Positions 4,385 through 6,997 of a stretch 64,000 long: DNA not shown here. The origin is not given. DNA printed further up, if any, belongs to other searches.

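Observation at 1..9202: Head-to-tail array of at least four large paralogous genes: conserved C-terminal domain, diversified LRR-like N-terminal halves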

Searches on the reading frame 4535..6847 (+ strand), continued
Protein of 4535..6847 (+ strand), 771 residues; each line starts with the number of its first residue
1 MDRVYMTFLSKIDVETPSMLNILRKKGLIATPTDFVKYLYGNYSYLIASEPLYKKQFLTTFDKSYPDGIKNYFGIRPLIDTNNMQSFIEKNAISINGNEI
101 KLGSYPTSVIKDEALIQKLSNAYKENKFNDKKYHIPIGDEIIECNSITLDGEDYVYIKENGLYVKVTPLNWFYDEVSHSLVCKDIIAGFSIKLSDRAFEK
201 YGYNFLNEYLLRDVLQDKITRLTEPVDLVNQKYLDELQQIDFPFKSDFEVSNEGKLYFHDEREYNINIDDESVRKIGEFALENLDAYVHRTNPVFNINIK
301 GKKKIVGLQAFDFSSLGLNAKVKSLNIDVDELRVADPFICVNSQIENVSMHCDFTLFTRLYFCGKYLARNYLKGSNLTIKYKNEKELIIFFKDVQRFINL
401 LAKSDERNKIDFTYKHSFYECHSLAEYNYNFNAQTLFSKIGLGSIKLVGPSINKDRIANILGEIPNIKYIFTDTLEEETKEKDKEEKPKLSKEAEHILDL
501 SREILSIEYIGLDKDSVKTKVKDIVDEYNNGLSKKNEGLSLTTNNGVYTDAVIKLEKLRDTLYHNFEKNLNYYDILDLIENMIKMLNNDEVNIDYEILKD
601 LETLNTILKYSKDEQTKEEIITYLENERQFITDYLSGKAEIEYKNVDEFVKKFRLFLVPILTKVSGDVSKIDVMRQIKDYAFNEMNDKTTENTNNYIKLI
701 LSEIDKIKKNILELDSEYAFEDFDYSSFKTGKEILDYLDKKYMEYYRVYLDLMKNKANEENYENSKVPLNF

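Call 54: fold_search(model_id=the predicted structure, library=pdb)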
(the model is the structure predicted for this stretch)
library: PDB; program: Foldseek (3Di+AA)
matches with E <= 10: 175; with E <= 0.001: 0
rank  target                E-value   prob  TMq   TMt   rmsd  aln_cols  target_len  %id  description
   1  6wke_A                1.1e-01  0.38  0.09  0.22  29.7       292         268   11  Crystal structure of pentalenene synthase mutant F76Y (released 2020-08-26)
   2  5i1u_A                1.9e-01  0.28  0.10  0.22  30.1       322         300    8  Crystal structure of germacradien-4-ol synthase from Streptomyces citricolor (released 2016-03-30)
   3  5i1u_B                2.1e-01  0.30  0.10  0.23  30.1       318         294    8  Crystal structure of germacradien-4-ol synthase from Streptomyces citricolor (released 2016-03-30)
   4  6wkg_A                2.6e-01  0.28  0.10  0.24  29.8       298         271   11  Crystal structure of pentalenene synthase mutant F76W (released 2020-08-26)
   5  1hm7_B                4.1e-01  0.20  0.10  0.22  30.9       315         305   11  N219L PENTALENENE SYNTHASE (released 2002-08-30)
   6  9c7l_A                5.2e-01  0.16  0.10  0.22  30.8       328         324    8  Crystal structure of pentalenene synthase variant F76A complexed with 2-fluorofarnesyl diphosphate (released 2024-11-06)
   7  3lgo                  5.4e-01  0.12  0.07  0.24  12.1       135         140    9  Structure of Gse1p, member of the GSE/EGO complex (released 2010-08-04)
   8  5njj_A                6.4e-01  0.06  0.04  0.18  15.8       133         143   14  PTB domain of human Numb isoform-1 (released 2017-12-13)
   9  8t2e_E                7.9e-01  0.02  0.05  0.07  18.6       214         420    7  BG505 Boost2 SOSIP.664 in complex with NHP polyclonal antibody FP3 (released 2024-06-12)
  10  6wkh_B                9.8e-01  0.11  0.09  0.21  30.4       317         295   10  Crystal structure of pentalenene synthase mutant F76W complexed with 12,13-difluorofarnesyl diphosphate (released 2020-08-26)
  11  6n8t_A                9.8e-01  0.03  0.06  0.06  29.4       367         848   12  Hsp104DWB closed conformation (released 2019-01-02)
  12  5vy9_A                1.0e+00  0.03  0.06  0.06  29.6       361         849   12  S. cerevisiae Hsp104:casein complex, Middle Domain Conformation (released 2017-07-19)
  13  5njj_C                1.1e+00  0.06  0.05  0.18  15.6       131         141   14  PTB domain of human Numb isoform-1 (released 2017-12-13)
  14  5fec_D                1.1e+00  0.03  0.05  0.08  18.1       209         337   11  Crystal structure of 3BNC60 Fab germline precursor in complex with 426c.TM4deltaV1-3 gp120 (released 2016-05-04)
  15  4kcb_A                1.1e+00  0.02  0.05  0.10  13.0       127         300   12  Crystal Structure of Exo-1,5-alpha-L-arabinanase from Bovine Ruminal Metagenomic Library (released 2014-02-05)
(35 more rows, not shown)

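Call 57: search_protein_families(library=pfam, alignment_id=A5, max_evalue=0.01)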
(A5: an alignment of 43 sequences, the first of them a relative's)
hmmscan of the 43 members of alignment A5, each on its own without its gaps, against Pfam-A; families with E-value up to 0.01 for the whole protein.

A. member 1, P0274 (302 aa): 6 families
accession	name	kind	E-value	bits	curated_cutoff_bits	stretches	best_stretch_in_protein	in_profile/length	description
PF19789.6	DUF6273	-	2.5e-07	31.1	23.5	1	10-80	104-169/172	Domain of unknown function (DUF6273)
PF09726.14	Macoilin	-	0.00012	21.3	32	1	205-277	367-438/671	Macoilin family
PF11594.13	Med28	-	0.00084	20.2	29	1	212-260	51-96/102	Mediator complex subunit 28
PF07544.18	Med9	-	0.0013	19.2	26.9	1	217-259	39-80/80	RNA polymerase II transcription mediator complex subunit 9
PF25764.1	KIF21A_4th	-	0.0079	16.3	33.1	0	223-258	15-50/183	KIF21A-like domain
PF17098.10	Wtap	-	0.008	16.5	35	0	224-275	99-150/155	WTAP/Mum2p family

B. families by the number of members that match (of 43 scanned): 16 families
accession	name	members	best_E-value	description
PF19789.6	DUF6273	11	1.9e-37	Domain of unknown function (DUF6273)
PF07728.20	AAA_5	3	1.8e-05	AAA domain (dynein-related subfamily)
PF13191.12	AAA_16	2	0.00027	AAA ATPase domain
PF13475.11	DUF4116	1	5.1e-53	Domain of unknown function (DUF4116)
PF08238.18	Sel1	1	7.1e-27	Sel1 repeat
PF00158.32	Sigma54_activat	1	4.7e-06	Sigma-54 interaction domain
PF13432.12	TPR_16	1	6.5e-05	Tetratricopeptide repeat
PF09101.17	Exotox-A_bind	1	0.00011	Exotoxin A binding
PF09726.14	Macoilin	1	0.00012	Macoilin family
PF07726.17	AAA_3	1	0.00024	ATPase family associated with various cellular activities (AAA)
PF01637.24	ATPase_2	1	0.0005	ATPase domain predominantly from Archaea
PF11594.13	Med28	1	0.00084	Mediator complex subunit 28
PF00004.35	AAA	1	0.0012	ATPase family associated with various cellular activities (AAA)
PF07544.18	Med9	1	0.0013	RNA polymerase II transcription mediator complex subunit 9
PF25764.1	KIF21A_4th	1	0.0079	KIF21A-like domain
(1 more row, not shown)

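Call 66: search_solved_structures(query=A3, max_evalue=10)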
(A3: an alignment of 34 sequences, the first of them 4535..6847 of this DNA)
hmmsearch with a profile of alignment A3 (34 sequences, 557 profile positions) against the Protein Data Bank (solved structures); distinct sequences matched with E-value up to 10: 15.
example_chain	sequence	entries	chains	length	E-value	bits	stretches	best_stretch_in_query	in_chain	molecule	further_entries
6vud_A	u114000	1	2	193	0.08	14.9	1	423-500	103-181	Ribosome-recycling factor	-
6zyw_H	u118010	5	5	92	0.1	14.5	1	479-529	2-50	Dynein light chain | Dynein light chain LC8_1b (DLC82)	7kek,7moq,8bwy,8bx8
6clz_B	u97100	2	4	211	0.17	13.8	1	360-422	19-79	Apolipoprotein A-I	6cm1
3nxb_A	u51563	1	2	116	0.17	13.8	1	347-397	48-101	Cat eye syndrome critical region protein 2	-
8ru1_A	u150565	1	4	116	0.18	13.7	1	347-397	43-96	Chromatin remodeling regulator CECR2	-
7k58_H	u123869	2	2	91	0.18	13.7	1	480-529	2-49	Dynein light chain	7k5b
4zry_B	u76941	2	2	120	0.41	12.5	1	469-542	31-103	Keratin, type II cytoskeletal 1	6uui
6gu1_A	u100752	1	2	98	0.5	12.2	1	513-548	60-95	Secreted RxLR effector peptide protein, putative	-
2lse_A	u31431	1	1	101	0.54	12.1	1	431-488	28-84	Four Helix Bundle Protein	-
3b8a_X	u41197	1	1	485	0.8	11.6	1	273-311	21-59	Hexokinase-1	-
8c8q_J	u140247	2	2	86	1.7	10.5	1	145-179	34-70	Cytochrome c oxidase subunit 12, mitochondrial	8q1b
6wcz_A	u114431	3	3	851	2.1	10.2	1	374-493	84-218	Signal transducer and activator of transcription 2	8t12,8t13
9l4d_A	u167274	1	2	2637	2.7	9.8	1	280-362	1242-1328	Serine/threonine-protein kinase ATR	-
23ew_A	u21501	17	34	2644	2.7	9.8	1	280-362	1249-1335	Serine/threonine-protein kinase ATR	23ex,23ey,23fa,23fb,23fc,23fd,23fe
13de_A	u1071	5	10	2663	2.8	9.8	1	280-362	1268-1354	Serine/threonine-protein kinase ATR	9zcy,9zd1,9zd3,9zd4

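Call 67: search_solved_structures(query=A5, max_evalue=10)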
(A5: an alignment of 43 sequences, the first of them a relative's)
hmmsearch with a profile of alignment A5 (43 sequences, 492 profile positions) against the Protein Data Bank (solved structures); distinct sequences matched with E-value up to 10: 5.
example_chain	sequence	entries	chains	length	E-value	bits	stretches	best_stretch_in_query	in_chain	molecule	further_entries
6deh_A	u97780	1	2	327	7.1e-06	28.2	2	34-87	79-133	TPR repeat protein, protein-protein interaction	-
6ok3_A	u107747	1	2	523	2.6e-05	26.4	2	9-86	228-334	Sel1 repeat protein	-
6ur7_A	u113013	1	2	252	0.014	17.3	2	12-67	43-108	Sel1 repeat family protein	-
4bwr_A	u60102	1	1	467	0.017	17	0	32-71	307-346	PROTEIN CORRESPONDING TO LOCUS C5321 FROM CFT073 E.COLI STRAIN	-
3oyo_A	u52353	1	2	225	0.084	14.8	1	293-319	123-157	hemopexin fold protein CP4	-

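Call 73: list_cluster_members(proteins=[P0261, P0263, P0264, P0266, P0267, P0269, P0270, P0272, P0276, P0300])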
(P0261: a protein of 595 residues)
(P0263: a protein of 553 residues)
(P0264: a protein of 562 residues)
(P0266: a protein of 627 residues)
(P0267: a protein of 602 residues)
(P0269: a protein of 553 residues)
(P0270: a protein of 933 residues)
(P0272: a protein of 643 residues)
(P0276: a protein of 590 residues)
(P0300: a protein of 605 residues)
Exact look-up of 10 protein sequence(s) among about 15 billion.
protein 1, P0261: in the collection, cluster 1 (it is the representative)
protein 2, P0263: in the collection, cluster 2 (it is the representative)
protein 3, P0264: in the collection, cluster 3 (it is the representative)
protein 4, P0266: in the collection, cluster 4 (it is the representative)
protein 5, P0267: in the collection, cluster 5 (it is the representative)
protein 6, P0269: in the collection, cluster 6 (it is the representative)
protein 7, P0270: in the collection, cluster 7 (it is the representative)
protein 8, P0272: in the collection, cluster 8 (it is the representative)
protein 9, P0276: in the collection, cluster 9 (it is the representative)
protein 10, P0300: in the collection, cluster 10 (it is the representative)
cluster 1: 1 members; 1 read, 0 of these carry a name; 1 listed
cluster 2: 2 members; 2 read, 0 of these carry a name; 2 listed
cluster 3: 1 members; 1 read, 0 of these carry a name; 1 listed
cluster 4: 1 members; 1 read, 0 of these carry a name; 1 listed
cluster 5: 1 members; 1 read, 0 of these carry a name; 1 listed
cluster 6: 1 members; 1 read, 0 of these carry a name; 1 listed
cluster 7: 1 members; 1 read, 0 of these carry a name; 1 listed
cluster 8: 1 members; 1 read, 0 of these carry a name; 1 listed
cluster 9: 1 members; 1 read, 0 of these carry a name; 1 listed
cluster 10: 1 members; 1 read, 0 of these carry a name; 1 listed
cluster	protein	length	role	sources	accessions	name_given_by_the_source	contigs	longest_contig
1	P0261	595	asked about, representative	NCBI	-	-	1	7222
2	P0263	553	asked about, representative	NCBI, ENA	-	-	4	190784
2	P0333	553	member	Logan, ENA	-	-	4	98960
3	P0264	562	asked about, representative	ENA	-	-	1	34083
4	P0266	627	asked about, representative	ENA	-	-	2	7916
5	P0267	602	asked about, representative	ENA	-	-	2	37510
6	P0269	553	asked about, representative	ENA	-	-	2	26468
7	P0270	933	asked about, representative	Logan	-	-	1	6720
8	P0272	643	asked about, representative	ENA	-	-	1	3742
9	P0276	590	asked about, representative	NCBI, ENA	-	-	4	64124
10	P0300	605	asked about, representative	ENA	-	-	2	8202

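Call 74: find_encoding_contigs(protein=P0263, flank=10000, max_places=2)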
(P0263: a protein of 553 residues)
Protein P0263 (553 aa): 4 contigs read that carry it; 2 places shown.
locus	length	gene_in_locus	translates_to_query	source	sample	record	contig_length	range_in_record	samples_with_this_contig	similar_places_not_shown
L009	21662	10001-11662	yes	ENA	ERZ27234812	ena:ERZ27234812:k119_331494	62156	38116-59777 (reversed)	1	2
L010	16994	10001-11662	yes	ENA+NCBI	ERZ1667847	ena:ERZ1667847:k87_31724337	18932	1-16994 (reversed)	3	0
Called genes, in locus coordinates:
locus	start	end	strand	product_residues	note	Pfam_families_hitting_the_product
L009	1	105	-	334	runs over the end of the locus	-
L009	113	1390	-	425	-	PF03062:MBOAT, PF13813:MBOAT_2 (weak)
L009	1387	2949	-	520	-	PF16403:Bact_surface_Ig-like (weak)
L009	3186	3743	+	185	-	-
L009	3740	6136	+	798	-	-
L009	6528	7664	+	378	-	PF01427:Peptidase_M15 (weak)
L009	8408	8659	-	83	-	-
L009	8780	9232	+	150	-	PF12844:HTH_19, PF13443:HTH_26 (faint), PF13560:HTH_31 (weak), PF01381:HTH_3, PF12844:HTH_19 (weak)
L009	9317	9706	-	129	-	-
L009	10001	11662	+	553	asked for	-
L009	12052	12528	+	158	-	-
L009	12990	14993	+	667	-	PF00226:DnaJ (weak)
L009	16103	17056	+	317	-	PF01699:Na_Ca_ex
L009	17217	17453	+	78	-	PF13443:HTH_26 (weak), PF01381:HTH_3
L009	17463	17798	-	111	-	-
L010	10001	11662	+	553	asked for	-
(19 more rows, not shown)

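Call 103: find_related_loci(query=A2, collection=viral_contigs, flank=8000)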
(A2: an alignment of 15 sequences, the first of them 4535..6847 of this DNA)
Query A2 (771 aa) in viral_contigs; peptide patterns used: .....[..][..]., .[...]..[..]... (x = any residue, [..] = any of these).
54 stretches matched a pattern, but none encodes a relative of the query by tblastn (E <= 1e-3).

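Call 104: search_dna_similar(query=window:4535-6847:+, collection=phages, mode=protein, max_evalue=0.001)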
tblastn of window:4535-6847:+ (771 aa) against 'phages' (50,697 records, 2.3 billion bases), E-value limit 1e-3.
No match.

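Call 105: search_dna_similar(query=window:4535-6847:+, collection=plasmids, mode=protein, max_evalue=0.001)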
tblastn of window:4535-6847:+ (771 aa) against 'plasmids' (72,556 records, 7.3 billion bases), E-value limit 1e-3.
No match.

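Call 106: search_dna_similar(query=P0300, collection=phages, mode=protein, max_evalue=0.001)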
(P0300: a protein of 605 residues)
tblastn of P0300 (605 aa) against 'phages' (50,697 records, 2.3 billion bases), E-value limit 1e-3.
No match.

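Call 107: find_homologous_proteins(query=P0276, max_evalue=0.001)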
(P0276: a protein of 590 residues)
Query P0276 (590 aa): 944 proteins with E <= 0.001 among 8000 candidates; the best 120 are listed.
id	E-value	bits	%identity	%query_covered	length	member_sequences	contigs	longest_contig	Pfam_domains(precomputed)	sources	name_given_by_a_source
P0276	0.0e+0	1287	100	100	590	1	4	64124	-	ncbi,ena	-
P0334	0.0e+0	1026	82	100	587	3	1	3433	-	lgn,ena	-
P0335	1.5e-279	946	77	100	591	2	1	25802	-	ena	-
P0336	2.5e-111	391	41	98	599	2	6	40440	-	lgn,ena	-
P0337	2.5e-111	391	42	98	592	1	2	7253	-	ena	-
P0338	6.8e-108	380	49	49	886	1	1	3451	PF19789.7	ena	-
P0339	4.9e-106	374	32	97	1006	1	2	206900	-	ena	-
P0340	2.1e-100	355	41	96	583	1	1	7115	-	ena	-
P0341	5.4e-99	351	39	99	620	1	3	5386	-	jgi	-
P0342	1.9e-98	349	40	99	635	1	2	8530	-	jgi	-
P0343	1.2e-95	339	42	65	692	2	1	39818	-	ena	-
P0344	2.1e-93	332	42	65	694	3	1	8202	-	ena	-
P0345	1.3e-89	320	38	96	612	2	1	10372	-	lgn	-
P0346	1.6e-89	319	40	49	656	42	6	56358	-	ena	-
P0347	1.1e-88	316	60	46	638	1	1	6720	-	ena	-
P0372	5.1e-86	308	59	45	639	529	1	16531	-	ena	-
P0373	6.6e-86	307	57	45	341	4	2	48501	-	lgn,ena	-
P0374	7.4e-86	307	41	70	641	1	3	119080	-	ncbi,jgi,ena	-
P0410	7.7e-85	304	58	45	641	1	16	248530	-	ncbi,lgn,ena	-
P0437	1.4e-84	303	52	52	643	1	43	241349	-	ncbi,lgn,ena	-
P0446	1.9e-84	303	57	46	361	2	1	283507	-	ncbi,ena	-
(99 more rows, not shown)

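Call 108: search_protein_families(library=pfam, proteins=[P0437, P0410, P0372, P0339, P0338, P0346, P0343, P0374, P0373, P0446], max_evalue=0.001)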
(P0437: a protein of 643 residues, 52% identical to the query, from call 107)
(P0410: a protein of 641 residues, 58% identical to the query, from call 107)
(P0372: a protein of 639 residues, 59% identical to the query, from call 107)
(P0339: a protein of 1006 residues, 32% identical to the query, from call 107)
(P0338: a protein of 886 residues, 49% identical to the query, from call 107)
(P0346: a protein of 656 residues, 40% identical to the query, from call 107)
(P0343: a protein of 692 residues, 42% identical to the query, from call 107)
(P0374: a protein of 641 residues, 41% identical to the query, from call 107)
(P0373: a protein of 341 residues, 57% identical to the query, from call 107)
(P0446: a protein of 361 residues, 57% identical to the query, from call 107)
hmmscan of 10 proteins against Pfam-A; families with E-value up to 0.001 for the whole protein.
P0437 (643 aa): 0 families

P0410 (641 aa): 0 families

P0372 (639 aa): 0 families

P0339 (1006 aa): 0 families

P0338 (886 aa): 0 families

P0346 (656 aa): 0 families

P0343 (692 aa): 0 families

P0374 (641 aa): 0 families

P0373 (341 aa): 0 families

P0446 (361 aa): 0 families
